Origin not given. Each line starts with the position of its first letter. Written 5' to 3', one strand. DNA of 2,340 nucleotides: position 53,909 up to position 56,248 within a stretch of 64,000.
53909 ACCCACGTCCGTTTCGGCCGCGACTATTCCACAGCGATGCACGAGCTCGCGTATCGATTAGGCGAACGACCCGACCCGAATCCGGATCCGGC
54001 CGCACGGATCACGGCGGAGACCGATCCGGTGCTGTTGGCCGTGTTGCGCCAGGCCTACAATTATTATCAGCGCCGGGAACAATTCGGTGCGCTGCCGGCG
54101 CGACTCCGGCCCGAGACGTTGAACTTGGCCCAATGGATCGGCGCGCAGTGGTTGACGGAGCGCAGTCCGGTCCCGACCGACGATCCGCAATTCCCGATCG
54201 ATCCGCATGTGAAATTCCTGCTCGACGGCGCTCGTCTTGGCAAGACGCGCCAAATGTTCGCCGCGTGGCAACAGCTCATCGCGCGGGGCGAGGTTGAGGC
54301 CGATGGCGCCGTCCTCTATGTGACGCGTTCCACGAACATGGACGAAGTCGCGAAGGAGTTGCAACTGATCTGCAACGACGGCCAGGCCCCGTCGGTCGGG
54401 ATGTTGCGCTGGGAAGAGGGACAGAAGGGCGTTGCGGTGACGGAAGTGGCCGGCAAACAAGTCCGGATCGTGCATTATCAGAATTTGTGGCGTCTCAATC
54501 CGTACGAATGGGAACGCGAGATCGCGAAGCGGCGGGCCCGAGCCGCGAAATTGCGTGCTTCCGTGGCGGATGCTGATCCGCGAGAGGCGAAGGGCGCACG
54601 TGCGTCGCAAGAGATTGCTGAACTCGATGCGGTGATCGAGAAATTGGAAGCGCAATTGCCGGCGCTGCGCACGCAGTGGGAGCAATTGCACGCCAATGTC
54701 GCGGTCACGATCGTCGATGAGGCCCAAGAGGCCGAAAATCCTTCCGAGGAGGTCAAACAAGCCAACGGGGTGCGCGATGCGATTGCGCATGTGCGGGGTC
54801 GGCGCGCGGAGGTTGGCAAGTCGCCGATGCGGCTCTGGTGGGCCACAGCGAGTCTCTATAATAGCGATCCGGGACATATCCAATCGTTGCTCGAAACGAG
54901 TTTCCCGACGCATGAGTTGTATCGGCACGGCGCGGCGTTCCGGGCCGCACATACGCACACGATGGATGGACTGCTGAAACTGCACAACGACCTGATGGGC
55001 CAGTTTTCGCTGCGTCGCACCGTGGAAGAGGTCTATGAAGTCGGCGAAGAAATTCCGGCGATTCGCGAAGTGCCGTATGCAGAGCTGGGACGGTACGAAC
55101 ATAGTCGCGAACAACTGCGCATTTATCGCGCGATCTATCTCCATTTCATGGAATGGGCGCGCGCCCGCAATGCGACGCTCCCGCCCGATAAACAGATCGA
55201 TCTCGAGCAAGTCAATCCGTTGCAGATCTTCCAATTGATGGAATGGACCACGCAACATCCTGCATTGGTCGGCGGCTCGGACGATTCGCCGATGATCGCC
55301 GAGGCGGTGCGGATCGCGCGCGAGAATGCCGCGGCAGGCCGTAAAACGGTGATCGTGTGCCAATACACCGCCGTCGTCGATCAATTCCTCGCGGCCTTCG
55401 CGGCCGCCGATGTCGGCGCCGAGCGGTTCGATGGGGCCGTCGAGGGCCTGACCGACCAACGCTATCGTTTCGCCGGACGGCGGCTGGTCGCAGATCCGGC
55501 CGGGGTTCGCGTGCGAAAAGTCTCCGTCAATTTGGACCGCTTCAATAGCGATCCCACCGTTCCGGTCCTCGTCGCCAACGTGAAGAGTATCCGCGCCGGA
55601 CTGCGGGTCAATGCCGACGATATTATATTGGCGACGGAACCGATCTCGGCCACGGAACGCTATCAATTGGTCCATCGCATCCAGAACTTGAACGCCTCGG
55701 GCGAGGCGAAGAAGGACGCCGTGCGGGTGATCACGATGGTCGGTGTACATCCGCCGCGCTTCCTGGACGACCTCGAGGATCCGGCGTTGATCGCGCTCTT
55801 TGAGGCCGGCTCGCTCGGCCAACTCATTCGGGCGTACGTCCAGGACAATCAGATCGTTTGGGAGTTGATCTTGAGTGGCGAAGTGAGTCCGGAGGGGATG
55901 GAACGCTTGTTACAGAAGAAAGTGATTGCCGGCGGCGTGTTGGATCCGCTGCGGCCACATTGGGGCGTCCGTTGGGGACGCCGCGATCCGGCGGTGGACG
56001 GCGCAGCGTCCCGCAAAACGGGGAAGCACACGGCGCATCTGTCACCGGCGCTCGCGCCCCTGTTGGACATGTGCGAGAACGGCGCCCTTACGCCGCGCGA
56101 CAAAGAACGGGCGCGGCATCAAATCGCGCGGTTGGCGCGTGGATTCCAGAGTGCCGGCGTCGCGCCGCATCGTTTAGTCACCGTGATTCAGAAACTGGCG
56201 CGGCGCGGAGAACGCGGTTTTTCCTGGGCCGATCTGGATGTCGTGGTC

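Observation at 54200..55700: Complete SNF2-family ATPase core embedded in the 3114-aa giant, with a variant motif II (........) and a coiled-coil insertion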

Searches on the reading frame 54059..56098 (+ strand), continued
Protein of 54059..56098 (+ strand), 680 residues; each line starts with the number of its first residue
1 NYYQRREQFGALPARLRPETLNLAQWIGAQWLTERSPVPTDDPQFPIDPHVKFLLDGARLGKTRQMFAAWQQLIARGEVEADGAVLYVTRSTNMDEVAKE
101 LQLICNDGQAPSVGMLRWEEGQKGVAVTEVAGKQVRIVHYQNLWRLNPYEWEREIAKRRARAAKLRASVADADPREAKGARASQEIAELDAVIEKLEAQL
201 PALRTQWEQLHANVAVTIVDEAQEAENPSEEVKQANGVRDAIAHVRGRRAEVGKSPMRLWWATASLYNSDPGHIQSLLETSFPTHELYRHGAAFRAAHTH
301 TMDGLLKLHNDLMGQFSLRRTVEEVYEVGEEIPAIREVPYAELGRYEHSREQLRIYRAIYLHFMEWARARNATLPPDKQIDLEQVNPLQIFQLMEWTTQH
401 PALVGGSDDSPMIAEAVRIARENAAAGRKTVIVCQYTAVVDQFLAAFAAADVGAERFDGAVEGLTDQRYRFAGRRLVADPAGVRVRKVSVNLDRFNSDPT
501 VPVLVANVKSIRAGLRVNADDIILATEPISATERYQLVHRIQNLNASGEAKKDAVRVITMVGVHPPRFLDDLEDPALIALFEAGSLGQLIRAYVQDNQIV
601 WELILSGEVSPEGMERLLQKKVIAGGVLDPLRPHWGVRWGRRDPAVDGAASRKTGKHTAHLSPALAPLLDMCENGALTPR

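Call 44: fold_search(model_id=the predicted structure, library=pdb)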
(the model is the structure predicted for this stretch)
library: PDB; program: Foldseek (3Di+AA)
matches with E <= 10: 1298; with E <= 0.001: 671
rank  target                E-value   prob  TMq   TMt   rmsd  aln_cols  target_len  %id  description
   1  9jao_C                1.1e-18  1.00  0.57  0.51   9.0       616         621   14  The structure of SMARCAD1 bound to the hexasome in the presence of ADP-BeFx (released 2025-04-30)
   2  9hwg_b                3.6e-18  1.00  0.59  0.63   5.8       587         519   15  Structure of the transcribing Pol II-TCR-RECQL5 complex (released 2025-07-16)
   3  9jo5_K                4.7e-18  1.00  0.59  0.54   6.2       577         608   14  Structure of isw1-nucleosome complex in ADP-B state (released 2025-04-09)
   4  8atf_G                7.8e-18  1.00  0.57  0.71   7.3       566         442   15  Nucleosome-bound Ino80 ATPase (released 2022-12-14)
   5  7otq_K                7.8e-18  1.00  0.60  0.72   5.9       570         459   16  Cryo-EM structure of ALC1/CHD1L bound to a PARylated nucleosome (released 2021-09-15)
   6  9bz0_b                2.0e-17  1.00  0.56  0.51   6.2       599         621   14  Structure of an STK19-containing TC-NER complex (released 2024-12-25)
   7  6ryr_W                2.1e-17  1.00  0.61  0.49   5.9       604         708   15  Nucleosome-CHD4 complex structure (single CHD4 copy) (released 2020-07-15)
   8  7oo3_b                2.2e-17  1.00  0.56  0.58   6.2       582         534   15  Pol II-CSB-CSA-DDB1-UVSSA (Structure1) (released 2021-10-06)
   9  9jnp_K                4.6e-17  1.00  0.60  0.72   5.7       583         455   14  Structure of isw1-nucleosome complex in ATP state (released 2025-04-09)
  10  7oop_b                4.9e-17  1.00  0.55  0.57   6.6       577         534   14  Pol II-CSB-CSA-DDB1-UVSSA-PAF-SPT6 (Structure 3) (released 2021-10-06)
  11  8v4y_W                5.5e-17  1.00  0.60  0.73   6.1       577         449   14  Cryo-EM structure of singly-bound SNF2h-nucleosome complex with SNF2h at inactive SHL2 (conformation 1) (released 2024-03-20)
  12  9t4v_K                5.8e-17  1.00  0.34  0.24  15.5       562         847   15  Activation intermediate of ALC1/CHD1L bound to a PARylated nucleosome (released 2025-11-19)
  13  7enn_K                6.5e-17  1.00  0.61  0.63   6.1       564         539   16  The structure of ALC1 bound to the nucleosome (released 2021-07-14)
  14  7opd_b                1.1e-16  1.00  0.60  0.64   5.8       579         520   14  Pol II-CSB-CRL4CSA-UVSSA-SPT6-PAF (Structure 5) (released 2021-10-06)
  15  6g7e                  1.2e-16  1.00  0.36  0.14  20.3       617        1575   14  Crystal structure of Chaetomium thermophilum Mot1 (E1434Q, 1837-1886 deletion mutant) (released 2018-10-17)
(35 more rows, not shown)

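Call 45: find_encoding_contigs(protein=P0004, flank=8000, max_places=2)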
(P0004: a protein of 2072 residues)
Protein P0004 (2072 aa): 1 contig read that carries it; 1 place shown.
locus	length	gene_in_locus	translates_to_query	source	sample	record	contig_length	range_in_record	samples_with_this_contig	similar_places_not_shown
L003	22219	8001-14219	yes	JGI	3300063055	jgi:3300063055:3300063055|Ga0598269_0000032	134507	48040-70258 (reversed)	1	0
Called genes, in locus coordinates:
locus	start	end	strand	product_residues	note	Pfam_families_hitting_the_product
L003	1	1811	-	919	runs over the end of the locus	PF02861:Clp_N, PF13191:AAA_16 (weak), PF00004:AAA, PF17871:AAA_lid_9, PF00004:AAA, PF07724:AAA_2, PF07728:AAA_5, PF10431:ClpB_D2-small, +6 more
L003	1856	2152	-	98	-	PF13411:MerR_1, PF13591:MerR_2 (weak), PF00376:MerR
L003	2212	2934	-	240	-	-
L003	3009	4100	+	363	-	PF01636:APH (faint), PF00069:Pkinase, PF07714:PK_Tyr_Ser-Thr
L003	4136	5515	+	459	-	-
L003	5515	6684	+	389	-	PF00291:PALP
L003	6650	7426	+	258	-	PF00290:Trp_syntA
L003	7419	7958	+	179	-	PF01966:HD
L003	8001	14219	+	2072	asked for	PF00176:SNF2-rel_dom, PF00270:DEAD (weak), PF04851:ResIII (weak), PF00271:Helicase_C (weak)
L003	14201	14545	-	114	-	PF14489:QueF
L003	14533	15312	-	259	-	PF00215:OMPdecase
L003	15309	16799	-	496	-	PF21710:Spt6_S1 (faint), PF24685:OB_RRP5_4th (faint), PF00575:S1, PF13509:S1_2 (faint), PF00575:S1, PF23459:S1_RRP5 (weak), PF00575:S1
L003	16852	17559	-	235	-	-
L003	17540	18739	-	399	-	-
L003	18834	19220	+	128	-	PF02675:AdoMet_dc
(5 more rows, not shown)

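Call 50: find_encoding_contigs(protein=P0007, flank=6000, max_places=2)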
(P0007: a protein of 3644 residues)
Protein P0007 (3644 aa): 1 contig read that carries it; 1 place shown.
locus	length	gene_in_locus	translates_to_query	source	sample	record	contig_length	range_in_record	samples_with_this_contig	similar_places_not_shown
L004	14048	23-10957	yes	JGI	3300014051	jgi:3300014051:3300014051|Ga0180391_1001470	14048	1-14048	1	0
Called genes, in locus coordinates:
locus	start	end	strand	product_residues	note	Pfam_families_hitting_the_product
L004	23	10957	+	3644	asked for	PF00176:SNF2-rel_dom, PF00271:Helicase_C (faint), PF04851:ResIII (weak), PF04343:DUF488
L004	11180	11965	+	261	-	PF00899:ThiF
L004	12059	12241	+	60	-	-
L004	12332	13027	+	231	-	PF01209:Ubie_methyltran, PF13489:Methyltransf_23, PF13847:Methyltransf_31 (weak), PF08241:Methyltransf_11, PF08242:Methyltransf_12, PF13649:Methyltransf_25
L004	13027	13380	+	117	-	PF00507:Oxidored_q4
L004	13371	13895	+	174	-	PF01058:Oxidored_q6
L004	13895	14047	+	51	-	?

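Call 51: find_encoding_contigs(protein=P0017, flank=6000, max_places=2)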
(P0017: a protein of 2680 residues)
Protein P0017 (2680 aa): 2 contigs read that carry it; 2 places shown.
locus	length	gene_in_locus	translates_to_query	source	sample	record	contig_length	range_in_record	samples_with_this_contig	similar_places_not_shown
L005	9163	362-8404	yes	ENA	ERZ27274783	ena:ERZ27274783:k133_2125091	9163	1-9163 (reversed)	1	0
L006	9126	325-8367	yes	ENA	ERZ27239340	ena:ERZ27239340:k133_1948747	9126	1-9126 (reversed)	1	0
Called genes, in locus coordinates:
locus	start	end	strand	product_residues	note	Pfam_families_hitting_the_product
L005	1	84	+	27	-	?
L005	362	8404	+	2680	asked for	PF01527:HTH_Tnp_1 (faint), PF02954:HTH_8 (faint), PF00176:SNF2-rel_dom, PF04343:DUF488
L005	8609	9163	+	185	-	?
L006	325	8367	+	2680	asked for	PF01527:HTH_Tnp_1 (faint), PF02954:HTH_8 (faint), PF00176:SNF2-rel_dom, PF04343:DUF488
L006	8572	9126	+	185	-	?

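Call 52: find_encoding_contigs(protein=P0049, flank=6000, max_places=2)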
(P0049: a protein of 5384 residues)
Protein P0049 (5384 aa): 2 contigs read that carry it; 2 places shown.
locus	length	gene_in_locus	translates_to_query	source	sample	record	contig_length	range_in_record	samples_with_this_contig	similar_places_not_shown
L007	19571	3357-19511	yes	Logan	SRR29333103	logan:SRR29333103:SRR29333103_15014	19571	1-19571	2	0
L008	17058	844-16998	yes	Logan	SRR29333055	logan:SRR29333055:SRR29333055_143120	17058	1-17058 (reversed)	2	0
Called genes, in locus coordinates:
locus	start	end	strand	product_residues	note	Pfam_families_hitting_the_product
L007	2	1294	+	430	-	?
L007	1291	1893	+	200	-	PF02660:G3P_acyltransf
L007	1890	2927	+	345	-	PF01210:NAD_Gly3P_dh_N, PF07479:NAD_Gly3P_dh_C, PF20618:GPD_NAD_C_bact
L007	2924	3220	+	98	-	PF00216:Bac_DNA_binding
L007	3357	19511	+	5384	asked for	PF00176:SNF2-rel_dom, PF00271:Helicase_C (weak), PF04343:DUF488, PF22751:DUF488-N3a (weak)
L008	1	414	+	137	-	?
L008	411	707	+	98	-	PF00216:Bac_DNA_binding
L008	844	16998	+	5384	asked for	PF00176:SNF2-rel_dom, PF00271:Helicase_C (weak), PF04343:DUF488, PF22751:DUF488-N3a (weak)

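Call 53: search_protein_families(library=pfam, proteins=[P0017, P0007, P0019], max_evalue=0.01)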
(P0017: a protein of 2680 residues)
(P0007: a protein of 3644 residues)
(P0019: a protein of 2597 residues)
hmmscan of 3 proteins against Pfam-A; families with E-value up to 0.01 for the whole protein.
P0017 (2680 aa): 8 families
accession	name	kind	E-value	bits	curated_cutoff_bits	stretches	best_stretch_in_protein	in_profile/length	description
PF00176.29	SNF2-rel_dom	-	3.3e-21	76.1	24.9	1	1285-1519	16-243/290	SNF2-related domain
PF04343.18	DUF488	-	6.7e-19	69.1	22.2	1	2525-2640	2-121/121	Domain of unknown function DUF488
PF02954.25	HTH_8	-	1.2e-09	38.2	22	1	343-371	8-36/42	Bacterial regulatory protein, Fis family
PF01527.26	HTH_Tnp_1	-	5e-06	27.1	24.1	0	427-466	10-50/75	Transposase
PF13542.12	HTH_Tnp_ISL3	-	0.001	19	27.4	0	509-550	9-48/51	Helix-turn-helix domain of transposase family ISL3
PF04851.21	ResIII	-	0.002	18.5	22.5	0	1286-1430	23-162/164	Type III restriction enzyme, res subunit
PF13518.12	HTH_28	-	0.0039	17.7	25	0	436-465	8-37/52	Helix-turn-helix domain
PF00270.35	DEAD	-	0.006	16.8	26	0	1354-1431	90-161/167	DEAD/DEAH box helicase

P0007 (3644 aa): 8 families
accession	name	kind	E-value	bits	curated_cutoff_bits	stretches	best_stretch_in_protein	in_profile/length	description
PF04343.18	DUF488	-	1.3e-24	87.6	22.2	1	3101-3216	2-119/121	Domain of unknown function DUF488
PF00176.29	SNF2-rel_dom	-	1.8e-14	53.9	24.9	1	1862-2076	20-232/290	SNF2-related domain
PF04851.21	ResIII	-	2.2e-06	28.1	22.5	1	1857-2006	21-161/164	Type III restriction enzyme, res subunit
PF00271.37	Helicase_C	-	3.7e-06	27.6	23.5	1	2258-2309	60-109/110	Helicase conserved C-terminal domain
PF22751.1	DUF488-N3a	-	2.4e-05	25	27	1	3159-3218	51-114/118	Active DUF488-N3 subclade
PF14555.12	UBA_4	-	0.0007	19.8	21.8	0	1588-1616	7-31/43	UBA-like domain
PF22752.1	DUF488-N3i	-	0.0009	20.2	27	1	3158-3229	51-120/131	Inactive DUF488-N3 subclade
PF00507.24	Oxidored_q4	-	0.0077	16.8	23.3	0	452-516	32-95/99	NADH-ubiquinone/plastoquinone oxidoreductase, chain 3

P0019 (2597 aa): 3 families
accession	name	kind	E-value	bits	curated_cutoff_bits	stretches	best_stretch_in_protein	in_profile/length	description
PF04343.18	DUF488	-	3e-21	76.7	22.2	1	2118-2232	3-121/121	Domain of unknown function DUF488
PF00176.29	SNF2-rel_dom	-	2e-17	63.6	24.9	1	849-1093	1-235/290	SNF2-related domain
PF00271.37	Helicase_C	-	1.2e-06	29.2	23.5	1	1168-1297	9-106/110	Helicase conserved C-terminal domain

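Call 57: find_related_loci(query=A1, collection=genome_contigs, flank=10000)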
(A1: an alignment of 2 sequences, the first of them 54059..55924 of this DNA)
Query A1 (622 aa) in genome_contigs; peptide patterns used: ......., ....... (x = any residue, [..] = any of these).
88 stretches matched a pattern, but none encodes a relative of the query by tblastn (E <= 1e-3).

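Call 69: list_cluster_members(proteins=[P0003, P0004, P0005, P0007, P0008, P0009, P0012, P0017, P0025, P0049])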
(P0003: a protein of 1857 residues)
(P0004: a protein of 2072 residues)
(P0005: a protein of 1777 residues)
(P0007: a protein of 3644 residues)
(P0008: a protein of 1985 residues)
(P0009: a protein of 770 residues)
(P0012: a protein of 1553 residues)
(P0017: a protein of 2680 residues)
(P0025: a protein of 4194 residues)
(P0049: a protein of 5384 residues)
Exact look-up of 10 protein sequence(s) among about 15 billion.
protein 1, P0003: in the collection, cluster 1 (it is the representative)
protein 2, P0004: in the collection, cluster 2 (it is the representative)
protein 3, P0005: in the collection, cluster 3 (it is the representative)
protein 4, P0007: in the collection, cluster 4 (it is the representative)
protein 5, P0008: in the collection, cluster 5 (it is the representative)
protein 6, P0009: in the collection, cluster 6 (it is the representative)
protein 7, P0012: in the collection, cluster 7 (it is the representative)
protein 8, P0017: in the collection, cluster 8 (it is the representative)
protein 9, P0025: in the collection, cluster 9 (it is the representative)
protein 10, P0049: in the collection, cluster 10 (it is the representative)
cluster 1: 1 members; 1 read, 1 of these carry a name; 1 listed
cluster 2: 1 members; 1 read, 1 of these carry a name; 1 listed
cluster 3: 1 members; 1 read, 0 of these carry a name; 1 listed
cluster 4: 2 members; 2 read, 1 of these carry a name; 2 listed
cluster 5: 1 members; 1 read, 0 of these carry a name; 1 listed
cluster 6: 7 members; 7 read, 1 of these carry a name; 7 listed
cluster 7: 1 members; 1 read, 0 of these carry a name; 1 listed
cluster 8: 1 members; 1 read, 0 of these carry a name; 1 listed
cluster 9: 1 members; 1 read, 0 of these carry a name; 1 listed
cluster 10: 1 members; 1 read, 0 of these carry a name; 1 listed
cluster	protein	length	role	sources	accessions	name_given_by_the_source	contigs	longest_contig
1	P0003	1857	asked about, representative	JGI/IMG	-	hypothetical protein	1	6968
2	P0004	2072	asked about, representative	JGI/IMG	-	superfamily II DNA or RNA helicase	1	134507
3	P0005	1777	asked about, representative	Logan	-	-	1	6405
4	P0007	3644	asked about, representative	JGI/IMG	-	-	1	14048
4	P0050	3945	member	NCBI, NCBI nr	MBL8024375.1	MAG: DUF488 family protein [Elusimicrobia bacterium] | DUF488 family protein [Elusimicrobiota bacterium]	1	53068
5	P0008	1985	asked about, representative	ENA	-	-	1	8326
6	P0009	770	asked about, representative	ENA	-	-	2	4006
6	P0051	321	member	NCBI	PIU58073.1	MAG: hypothetical protein COS89_02275, partial [Deltaproteobacteria bacterium ...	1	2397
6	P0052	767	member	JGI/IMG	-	-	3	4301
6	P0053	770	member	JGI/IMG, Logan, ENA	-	-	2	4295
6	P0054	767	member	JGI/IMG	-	-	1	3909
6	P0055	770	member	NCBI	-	-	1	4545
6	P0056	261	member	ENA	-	-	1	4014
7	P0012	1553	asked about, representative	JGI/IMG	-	-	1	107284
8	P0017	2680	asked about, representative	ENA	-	-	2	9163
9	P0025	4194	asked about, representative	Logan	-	-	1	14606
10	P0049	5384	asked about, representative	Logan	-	-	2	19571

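Call 86: find_encoding_contigs(protein=P0012, flank=5000, max_places=1)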
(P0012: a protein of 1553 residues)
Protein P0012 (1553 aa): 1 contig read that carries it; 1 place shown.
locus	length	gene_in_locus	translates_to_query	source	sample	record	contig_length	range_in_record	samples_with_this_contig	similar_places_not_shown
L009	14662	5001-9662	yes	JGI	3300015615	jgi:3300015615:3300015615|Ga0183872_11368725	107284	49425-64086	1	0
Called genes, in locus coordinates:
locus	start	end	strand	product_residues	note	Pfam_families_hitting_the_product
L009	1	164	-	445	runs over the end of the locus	PF07994:NAD_binding_5, PF01658:Inos-1-P_synth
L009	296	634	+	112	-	-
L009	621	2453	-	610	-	PF13522:GATase_6, PF13537:GATase_7, PF01380:SIS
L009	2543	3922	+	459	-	PF00289:Biotin_carb_N, PF02786:CPSase_L_D2, PF02222:ATP-grasp, PF07478:Dala_Dala_lig_C, PF02785:Biotin_carb_C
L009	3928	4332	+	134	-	PF01029:NusB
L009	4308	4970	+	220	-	PF00677:Lum_binding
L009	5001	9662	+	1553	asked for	PF00176:SNF2-rel_dom, PF00270:DEAD, PF04851:ResIII, PF00271:Helicase_C (weak)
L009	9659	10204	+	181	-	PF04343:DUF488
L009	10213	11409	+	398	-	PF01418:HTH_6 (faint), PF08279:HTH_11 (faint), PF12728:HTH_17 (faint)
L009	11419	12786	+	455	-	PF14882:INT_rpt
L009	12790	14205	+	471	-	PF01418:HTH_6 (faint), PF08279:HTH_11 (faint), PF12728:HTH_17 (faint)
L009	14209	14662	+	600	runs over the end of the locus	PF08279:HTH_11 (faint), PF12728:HTH_17 (faint)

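Call 87: find_encoding_contigs(protein=P0050, flank=5000, max_places=1)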
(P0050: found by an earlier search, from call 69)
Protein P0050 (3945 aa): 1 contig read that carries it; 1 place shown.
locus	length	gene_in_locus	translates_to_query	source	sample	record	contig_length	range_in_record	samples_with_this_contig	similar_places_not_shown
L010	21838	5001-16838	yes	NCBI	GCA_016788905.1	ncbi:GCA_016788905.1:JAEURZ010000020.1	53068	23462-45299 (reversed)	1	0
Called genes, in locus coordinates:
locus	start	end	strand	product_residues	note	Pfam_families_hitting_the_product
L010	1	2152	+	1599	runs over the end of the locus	PF13156:Mrr_cat_2, PF00270:DEAD (faint), PF04851:ResIII, PF00271:Helicase_C (weak), PF22240:ISP_coupler, PF02384:N6_Mtase (weak), PF07669:Eco57I (weak), PF18135:Type_ISP_C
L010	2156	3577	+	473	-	PF02689:Herpes_Helicase (faint), PF05970:PIF1, PF13245:AAA_19, PF13604:AAA_30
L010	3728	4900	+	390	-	PF14294:DUF4372, PF01609:DDE_Tnp_1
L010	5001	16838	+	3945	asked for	PF00176:SNF2-rel_dom, PF00271:Helicase_C (faint), PF04851:ResIII (weak), PF04343:DUF488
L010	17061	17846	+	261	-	PF00899:ThiF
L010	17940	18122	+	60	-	-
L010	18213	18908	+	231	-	PF01209:Ubie_methyltran, PF13489:Methyltransf_23, PF13847:Methyltransf_31, PF08241:Methyltransf_11, PF08242:Methyltransf_12, PF13649:Methyltransf_25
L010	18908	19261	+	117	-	PF00507:Oxidored_q4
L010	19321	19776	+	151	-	PF01058:Oxidored_q6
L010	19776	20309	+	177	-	PF00329:Complex1_30kDa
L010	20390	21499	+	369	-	PF00346:Complex1_49kDa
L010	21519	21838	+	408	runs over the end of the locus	PF00146:NADHdh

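Call 88: find_encoding_contigs(protein=P0025, flank=5000, max_places=1)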
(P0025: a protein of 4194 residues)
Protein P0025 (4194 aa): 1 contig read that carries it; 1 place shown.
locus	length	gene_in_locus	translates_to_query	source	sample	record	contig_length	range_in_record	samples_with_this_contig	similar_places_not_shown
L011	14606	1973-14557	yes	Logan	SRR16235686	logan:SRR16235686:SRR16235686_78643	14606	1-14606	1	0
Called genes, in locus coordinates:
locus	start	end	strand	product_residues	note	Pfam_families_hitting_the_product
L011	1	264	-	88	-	?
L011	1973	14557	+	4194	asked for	PF00176:SNF2-rel_dom, PF04343:DUF488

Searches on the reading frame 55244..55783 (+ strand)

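Call 84: search_protein_families(library=pfam, proteins=[window:55244-55783:+], max_evalue=10)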
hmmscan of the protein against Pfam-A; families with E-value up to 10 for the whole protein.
seq(180 aa): 1 family
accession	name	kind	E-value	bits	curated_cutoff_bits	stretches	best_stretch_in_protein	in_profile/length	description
PF03886.18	ABC_trans_aux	-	0.1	12.7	26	1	75-144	73-147/161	ABC-type transport auxiliary lipoprotein component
